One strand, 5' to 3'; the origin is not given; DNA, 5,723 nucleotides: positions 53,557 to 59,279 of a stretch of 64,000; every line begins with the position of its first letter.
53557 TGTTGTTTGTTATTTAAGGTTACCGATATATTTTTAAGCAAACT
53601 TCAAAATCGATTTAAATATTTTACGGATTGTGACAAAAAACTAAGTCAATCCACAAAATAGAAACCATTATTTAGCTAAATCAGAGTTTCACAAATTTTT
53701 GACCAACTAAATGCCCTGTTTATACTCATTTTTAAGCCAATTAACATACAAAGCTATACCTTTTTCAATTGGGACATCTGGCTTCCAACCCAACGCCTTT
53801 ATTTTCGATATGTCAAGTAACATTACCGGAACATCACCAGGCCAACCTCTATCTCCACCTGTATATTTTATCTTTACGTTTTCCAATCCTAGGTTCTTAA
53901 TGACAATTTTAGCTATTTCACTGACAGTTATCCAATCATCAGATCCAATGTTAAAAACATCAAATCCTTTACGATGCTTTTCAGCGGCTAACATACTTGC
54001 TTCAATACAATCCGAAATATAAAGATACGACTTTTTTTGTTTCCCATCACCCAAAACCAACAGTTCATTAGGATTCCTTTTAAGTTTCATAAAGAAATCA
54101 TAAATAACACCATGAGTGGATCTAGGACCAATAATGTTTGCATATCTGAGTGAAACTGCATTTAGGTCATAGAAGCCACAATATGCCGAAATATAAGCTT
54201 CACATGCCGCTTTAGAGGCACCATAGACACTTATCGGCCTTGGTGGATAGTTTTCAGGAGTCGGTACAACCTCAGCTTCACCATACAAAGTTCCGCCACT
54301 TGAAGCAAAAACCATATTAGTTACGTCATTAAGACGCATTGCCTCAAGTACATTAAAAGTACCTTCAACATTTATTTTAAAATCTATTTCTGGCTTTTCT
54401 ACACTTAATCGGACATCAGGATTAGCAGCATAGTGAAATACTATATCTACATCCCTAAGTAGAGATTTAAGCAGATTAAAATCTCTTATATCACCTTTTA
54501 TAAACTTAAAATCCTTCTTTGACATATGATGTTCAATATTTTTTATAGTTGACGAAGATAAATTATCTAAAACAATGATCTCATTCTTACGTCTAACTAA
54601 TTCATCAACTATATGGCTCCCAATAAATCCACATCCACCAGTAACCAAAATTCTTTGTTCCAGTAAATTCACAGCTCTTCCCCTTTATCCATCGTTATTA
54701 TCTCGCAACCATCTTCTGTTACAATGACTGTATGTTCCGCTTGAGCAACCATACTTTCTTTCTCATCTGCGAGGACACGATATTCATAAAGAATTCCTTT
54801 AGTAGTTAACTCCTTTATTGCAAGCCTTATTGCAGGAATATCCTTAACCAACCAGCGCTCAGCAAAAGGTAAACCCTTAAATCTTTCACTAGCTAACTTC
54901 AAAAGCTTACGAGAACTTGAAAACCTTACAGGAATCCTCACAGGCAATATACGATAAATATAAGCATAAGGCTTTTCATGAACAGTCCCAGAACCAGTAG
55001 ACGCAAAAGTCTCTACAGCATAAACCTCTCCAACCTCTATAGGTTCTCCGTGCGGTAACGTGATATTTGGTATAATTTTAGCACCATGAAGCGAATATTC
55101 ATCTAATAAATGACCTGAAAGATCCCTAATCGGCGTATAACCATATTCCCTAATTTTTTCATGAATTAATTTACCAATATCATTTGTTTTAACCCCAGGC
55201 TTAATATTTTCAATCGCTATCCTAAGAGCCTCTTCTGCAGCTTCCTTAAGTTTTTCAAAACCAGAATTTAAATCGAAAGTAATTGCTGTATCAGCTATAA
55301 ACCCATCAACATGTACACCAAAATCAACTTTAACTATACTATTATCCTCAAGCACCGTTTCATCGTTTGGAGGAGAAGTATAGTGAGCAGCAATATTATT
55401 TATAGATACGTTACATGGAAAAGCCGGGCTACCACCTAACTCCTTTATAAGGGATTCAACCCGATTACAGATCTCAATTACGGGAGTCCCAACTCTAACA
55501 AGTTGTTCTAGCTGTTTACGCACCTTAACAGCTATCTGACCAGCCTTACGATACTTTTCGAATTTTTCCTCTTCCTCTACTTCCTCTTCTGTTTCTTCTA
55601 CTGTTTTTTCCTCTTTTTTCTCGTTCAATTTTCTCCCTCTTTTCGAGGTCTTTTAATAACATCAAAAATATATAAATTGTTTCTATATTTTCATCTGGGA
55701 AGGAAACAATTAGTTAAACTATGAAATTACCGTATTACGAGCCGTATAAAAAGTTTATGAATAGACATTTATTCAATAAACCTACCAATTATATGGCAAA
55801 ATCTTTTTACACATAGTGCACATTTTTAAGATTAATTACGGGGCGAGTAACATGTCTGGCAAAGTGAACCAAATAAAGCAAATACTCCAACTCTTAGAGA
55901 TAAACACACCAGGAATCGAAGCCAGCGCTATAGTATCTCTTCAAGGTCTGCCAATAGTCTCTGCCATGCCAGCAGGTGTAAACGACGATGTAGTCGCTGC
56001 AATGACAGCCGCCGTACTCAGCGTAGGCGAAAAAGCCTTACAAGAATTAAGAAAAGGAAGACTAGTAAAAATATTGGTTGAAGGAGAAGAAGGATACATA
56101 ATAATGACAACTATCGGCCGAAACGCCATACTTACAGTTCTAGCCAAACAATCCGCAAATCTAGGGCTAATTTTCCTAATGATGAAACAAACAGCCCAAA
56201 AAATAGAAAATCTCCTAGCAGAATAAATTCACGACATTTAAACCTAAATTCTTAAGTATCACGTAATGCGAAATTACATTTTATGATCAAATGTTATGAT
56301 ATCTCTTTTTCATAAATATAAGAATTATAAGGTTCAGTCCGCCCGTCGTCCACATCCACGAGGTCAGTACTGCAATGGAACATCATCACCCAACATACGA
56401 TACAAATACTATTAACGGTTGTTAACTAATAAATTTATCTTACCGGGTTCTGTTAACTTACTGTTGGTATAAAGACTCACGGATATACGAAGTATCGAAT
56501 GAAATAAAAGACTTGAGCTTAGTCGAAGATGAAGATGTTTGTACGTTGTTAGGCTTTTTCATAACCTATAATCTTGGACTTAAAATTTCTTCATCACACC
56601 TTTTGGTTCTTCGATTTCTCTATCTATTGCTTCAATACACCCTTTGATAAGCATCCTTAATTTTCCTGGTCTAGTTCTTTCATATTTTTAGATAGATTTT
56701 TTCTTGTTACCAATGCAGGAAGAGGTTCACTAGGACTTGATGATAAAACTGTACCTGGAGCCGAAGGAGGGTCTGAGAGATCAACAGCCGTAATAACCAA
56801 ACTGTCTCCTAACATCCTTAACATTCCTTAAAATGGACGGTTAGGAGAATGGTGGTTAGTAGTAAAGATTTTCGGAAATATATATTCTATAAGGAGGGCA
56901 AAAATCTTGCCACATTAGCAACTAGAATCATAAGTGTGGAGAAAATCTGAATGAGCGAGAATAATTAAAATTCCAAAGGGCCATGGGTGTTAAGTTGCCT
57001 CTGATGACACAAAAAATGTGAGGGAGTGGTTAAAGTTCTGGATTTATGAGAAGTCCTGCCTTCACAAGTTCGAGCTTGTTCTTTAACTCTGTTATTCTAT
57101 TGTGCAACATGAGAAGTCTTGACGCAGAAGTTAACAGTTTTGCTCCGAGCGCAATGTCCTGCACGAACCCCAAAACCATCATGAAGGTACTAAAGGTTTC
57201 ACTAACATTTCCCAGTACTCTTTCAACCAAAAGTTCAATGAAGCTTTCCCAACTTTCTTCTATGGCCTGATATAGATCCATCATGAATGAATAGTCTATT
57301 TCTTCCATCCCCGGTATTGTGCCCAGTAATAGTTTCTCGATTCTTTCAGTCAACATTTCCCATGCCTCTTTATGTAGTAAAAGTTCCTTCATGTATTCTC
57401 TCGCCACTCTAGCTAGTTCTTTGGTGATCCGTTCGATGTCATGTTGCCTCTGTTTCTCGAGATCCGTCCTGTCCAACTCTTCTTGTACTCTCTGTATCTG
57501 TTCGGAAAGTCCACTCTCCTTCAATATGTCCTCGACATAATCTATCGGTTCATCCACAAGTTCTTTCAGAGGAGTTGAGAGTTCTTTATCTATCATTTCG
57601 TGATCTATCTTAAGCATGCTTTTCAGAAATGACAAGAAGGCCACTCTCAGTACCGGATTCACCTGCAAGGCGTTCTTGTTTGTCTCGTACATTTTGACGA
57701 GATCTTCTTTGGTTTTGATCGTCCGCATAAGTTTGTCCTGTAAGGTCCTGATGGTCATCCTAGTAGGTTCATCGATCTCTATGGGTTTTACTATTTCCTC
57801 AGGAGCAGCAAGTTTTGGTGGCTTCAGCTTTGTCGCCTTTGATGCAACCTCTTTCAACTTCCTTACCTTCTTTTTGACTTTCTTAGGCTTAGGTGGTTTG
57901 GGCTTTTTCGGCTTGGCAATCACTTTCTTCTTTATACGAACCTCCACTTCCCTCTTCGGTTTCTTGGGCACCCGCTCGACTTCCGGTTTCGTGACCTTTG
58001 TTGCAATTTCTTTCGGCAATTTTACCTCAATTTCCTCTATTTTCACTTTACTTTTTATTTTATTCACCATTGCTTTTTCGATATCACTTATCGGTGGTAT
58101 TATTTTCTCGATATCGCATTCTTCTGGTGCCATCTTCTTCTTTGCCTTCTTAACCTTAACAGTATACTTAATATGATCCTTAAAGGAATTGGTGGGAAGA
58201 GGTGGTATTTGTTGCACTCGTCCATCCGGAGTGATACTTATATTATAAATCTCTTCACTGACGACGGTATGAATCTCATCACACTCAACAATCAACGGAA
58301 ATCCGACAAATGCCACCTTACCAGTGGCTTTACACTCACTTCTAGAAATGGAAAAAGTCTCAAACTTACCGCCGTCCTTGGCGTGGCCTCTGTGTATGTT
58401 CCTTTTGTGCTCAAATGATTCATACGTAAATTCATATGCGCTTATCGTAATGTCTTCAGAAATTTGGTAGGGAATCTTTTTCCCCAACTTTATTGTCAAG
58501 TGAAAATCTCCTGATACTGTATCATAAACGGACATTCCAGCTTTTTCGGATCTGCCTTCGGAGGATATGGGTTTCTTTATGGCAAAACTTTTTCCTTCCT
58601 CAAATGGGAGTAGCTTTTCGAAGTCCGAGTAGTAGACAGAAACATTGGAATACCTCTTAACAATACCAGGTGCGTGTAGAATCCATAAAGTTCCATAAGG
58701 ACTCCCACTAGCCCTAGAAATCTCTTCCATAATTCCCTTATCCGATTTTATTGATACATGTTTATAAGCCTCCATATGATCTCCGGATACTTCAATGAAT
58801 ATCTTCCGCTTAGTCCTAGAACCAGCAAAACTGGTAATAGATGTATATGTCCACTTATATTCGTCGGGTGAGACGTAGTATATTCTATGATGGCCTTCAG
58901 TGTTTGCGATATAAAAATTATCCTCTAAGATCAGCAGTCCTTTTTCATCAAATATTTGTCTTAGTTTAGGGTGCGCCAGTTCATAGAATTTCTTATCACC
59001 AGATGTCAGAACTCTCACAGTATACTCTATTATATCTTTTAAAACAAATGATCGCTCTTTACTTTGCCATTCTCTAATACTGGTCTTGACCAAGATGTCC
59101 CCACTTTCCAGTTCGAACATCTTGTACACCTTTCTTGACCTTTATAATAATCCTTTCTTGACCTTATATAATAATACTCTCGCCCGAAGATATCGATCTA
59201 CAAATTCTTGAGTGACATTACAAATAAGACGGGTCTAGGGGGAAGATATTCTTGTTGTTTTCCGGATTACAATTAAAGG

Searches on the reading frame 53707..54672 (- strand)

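Call 16: search_protein_families(library=pfam, proteins=[window:53707-54672:-], max_evalue=0.0001)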
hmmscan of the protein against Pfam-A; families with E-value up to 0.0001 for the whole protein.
window:53707-54672:- (321 aa): 11 families
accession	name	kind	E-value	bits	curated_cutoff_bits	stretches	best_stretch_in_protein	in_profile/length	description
PF16363.11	GDP_Man_Dehyd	-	4.2e-54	184.7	27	1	9-307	1-330/332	GDP-mannose 4,6 dehydratase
PF01370.27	Epimerase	-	2.3e-53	181.5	20.9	1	8-243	1-240/240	NAD dependent epimerase/dehydratase family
PF01073.25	3Beta_HSD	-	1.6e-32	113.1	22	1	9-232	1-231/280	3-beta hydroxysteroid dehydrogenase/isomerase family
PF02719.21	Polysacc_synt_2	-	8.4e-24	84.7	20.2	1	8-272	1-262/293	Polysaccharide biosynthesis protein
PF04321.23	RmlD_sub_bind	-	5.1e-14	52.5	27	1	7-267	2-237/287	RmlD substrate binding domain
PF07993.18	NAD_binding_4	-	2.2e-12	47.1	20.1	1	10-192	1-218/258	Male sterility protein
PF13460.12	NAD_binding_10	-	1.7e-08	35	27.2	1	12-163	1-133/184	NAD(P)H-binding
PF00106.31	adh_short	-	3.8e-08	33.5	26.6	1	7-162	2-161/195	short chain dehydrogenase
PF05368.20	NmrA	-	5.6e-06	26.6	27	1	6-83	3-78/298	NmrA-like family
PF08659.16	KR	-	5.1e-05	23.7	22.6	0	8-133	3-144/180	KR domain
PF03435.24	Sacchrp_dh_NADP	-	6.6e-05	23.7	25.1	1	13-83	5-77/129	Saccharopine dehydrogenase NADP binding domain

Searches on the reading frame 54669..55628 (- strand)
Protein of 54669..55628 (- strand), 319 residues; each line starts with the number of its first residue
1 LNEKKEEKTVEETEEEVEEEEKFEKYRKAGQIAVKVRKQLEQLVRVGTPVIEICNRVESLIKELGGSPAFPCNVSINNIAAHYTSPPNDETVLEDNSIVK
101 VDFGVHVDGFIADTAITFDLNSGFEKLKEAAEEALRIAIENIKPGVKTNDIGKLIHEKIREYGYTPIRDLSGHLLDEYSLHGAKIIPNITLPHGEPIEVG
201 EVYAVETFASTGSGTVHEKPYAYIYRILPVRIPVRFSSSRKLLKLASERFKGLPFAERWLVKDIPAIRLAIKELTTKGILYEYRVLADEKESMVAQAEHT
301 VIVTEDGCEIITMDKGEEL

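Call 16: search_protein_families(library=pfam, proteins=[window:54669-55628:-], max_evalue=0.0001)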
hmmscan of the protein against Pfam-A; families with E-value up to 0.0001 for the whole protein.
window:54669-55628:- (319 aa): 1 family
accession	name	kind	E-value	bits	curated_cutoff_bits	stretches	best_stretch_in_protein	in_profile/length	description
PF00557.29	Peptidase_M24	-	7e-31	108.1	23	1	24-218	1-188/208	Metallopeptidase family M24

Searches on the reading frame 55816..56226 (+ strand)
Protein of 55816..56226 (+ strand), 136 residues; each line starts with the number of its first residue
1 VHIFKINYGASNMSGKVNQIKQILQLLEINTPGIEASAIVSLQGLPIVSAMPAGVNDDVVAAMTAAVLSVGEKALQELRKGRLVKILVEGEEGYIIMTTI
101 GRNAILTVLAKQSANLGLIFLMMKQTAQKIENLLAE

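Call 16: search_protein_families(library=pfam, proteins=[window:55816-56226:+], max_evalue=0.0001)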
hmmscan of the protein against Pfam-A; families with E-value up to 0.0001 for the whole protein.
window:55816-56226:+ (136 aa): 1 family
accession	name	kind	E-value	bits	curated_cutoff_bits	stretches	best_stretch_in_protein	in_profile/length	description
PF03259.23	Robl_LC7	-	6.8e-18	64.6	23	1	29-110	10-91/91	Roadblock/LC7 domain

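Call 83: search_protein_families(library=ncbifam, proteins=[window:55816-56226:+], max_evalue=0.00001)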
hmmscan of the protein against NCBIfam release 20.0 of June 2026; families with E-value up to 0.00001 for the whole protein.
window:55816-56226:+ (136 aa): 0 families

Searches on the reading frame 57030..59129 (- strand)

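Call 16: search_protein_families(library=pfam, proteins=[window:57030-59129:-], max_evalue=0.0001)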
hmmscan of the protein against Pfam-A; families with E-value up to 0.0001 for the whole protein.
window:57030-59129:- (699 aa): 0 families

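Call 58: search_protein_families(library=pfam, proteins=[window:57030-59129:-], max_evalue=1)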
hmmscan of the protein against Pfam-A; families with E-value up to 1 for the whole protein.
window:57030-59129:- (699 aa): 1 family
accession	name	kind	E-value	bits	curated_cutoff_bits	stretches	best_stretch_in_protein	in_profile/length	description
PF10380.14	CRF1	-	0.48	11.2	25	0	412-481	11-83/122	Transcription factor CRF1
